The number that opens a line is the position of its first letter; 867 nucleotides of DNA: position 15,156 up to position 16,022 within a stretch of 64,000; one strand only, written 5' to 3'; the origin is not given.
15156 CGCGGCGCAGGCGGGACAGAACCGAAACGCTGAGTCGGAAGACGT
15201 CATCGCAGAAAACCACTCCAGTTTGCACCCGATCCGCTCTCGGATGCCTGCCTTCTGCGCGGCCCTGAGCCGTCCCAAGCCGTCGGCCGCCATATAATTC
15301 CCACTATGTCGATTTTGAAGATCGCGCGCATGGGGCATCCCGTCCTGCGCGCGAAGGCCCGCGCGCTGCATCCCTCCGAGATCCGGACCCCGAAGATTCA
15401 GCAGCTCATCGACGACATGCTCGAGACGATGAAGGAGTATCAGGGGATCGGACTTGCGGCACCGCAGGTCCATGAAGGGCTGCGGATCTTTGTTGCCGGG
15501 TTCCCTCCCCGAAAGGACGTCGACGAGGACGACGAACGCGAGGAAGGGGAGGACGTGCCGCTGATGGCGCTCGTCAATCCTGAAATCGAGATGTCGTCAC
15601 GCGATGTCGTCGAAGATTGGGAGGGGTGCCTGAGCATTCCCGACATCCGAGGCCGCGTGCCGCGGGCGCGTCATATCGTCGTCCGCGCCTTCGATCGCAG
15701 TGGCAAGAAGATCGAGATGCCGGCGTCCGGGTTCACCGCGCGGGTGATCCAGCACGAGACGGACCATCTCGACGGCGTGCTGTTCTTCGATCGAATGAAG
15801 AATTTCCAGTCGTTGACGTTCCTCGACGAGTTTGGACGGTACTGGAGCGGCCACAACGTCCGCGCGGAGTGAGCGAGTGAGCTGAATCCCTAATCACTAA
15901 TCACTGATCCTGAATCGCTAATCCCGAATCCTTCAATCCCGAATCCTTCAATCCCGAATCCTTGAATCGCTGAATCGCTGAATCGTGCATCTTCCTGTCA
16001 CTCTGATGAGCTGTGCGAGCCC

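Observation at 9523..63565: Window-wide family of heptanucleotide-phased tandem arrays occupying intergenic gaps and donating start/stop codons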

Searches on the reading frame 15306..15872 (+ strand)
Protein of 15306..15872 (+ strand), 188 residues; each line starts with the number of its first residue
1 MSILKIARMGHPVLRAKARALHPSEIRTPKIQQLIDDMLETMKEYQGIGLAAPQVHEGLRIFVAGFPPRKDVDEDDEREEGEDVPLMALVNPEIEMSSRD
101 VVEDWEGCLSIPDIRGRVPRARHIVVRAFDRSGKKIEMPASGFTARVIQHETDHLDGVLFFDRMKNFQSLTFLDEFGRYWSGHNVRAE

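Call 16: search_protein_families(library=pfam, proteins=[window:15306-15872:+])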
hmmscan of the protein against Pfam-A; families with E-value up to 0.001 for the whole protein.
window:15306-15872:+ (188 aa): 1 family
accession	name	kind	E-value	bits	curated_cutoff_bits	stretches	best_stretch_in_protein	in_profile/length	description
PF01327.26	Pep_deformylase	-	2.9e-53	180.1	22.8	1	4-167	2-153/156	Polypeptide deformylase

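Call 45: find_related_loci(query=window:15306-15872:+, collection=metagenome_contigs, flank=10000)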
Query window:15306-15872:+ (188 aa) in metagenome_contigs; peptide patterns used: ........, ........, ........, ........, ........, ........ (x = any residue, [..] = any of these).
600 stretches matched a pattern (row limit reached: there are more); 531 encode a relative of the query (tblastn E <= 1e-3); the best 80 are kept; 80 distinct loci.
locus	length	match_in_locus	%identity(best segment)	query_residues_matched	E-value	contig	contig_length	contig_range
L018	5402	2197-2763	86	1-188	2e-110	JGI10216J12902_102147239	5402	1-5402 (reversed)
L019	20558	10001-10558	87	1-188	2e-106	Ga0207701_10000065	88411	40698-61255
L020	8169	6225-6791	88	1-188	8e-106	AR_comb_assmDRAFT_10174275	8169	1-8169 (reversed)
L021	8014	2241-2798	88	1-188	3e-105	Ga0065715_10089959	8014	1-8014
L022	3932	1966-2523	85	1-188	2e-103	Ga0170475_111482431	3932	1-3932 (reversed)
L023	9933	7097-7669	82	1-188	1e-100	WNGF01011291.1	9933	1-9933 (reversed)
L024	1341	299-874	78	1-188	2e-103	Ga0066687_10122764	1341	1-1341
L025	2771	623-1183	80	1-188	6e-95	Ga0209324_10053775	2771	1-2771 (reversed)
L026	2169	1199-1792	76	1-188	7e-96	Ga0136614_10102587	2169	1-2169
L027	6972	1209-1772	73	1-188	2e-90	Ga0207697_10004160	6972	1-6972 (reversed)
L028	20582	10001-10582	75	1-188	2e-90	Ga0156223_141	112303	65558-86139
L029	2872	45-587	70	1-188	2e-88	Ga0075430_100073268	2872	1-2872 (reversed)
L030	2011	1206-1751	70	1-181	6e-86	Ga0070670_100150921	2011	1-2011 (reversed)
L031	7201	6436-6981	70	1-181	1e-82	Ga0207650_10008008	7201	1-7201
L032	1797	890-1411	68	1-181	2e-83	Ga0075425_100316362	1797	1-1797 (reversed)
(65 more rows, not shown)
